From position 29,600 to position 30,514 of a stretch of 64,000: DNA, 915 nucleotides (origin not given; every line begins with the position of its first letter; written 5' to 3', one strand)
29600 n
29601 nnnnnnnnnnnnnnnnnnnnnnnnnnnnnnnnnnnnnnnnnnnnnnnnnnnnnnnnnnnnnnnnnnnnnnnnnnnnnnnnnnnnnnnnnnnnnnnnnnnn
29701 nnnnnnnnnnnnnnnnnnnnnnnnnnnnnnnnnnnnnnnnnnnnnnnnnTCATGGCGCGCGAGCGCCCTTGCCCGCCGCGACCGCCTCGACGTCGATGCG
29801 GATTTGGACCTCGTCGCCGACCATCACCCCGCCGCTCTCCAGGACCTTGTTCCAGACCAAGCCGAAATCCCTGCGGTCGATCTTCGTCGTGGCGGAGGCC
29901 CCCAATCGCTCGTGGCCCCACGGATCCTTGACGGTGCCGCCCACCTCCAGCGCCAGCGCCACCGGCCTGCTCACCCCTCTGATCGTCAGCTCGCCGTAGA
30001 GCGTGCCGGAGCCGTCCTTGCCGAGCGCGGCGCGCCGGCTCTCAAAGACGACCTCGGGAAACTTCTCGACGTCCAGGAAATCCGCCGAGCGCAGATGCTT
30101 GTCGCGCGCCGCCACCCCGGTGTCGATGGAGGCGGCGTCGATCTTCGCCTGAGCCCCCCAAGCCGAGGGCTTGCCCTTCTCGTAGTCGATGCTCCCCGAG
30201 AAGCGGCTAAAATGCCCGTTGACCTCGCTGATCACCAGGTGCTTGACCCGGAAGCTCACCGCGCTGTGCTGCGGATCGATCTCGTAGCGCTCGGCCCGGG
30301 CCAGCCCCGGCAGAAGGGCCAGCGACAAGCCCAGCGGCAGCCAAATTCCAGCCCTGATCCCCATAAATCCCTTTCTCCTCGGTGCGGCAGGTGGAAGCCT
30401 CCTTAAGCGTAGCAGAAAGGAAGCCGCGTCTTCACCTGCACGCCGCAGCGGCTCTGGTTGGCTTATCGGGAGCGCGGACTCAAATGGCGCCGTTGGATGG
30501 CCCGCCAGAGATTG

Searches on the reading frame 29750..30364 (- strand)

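Call 10: search_protein_families(library=pfam, proteins=[window:29750-30364:-], max_evalue=0.001)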
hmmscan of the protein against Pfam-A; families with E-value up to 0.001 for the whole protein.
window:29750-30364:- (204 aa): 1 family
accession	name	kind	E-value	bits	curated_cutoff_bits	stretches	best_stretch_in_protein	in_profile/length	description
PF04264.18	YceI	-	4.4e-49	167.1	23.7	1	27-194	1-150/150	YceI-like domain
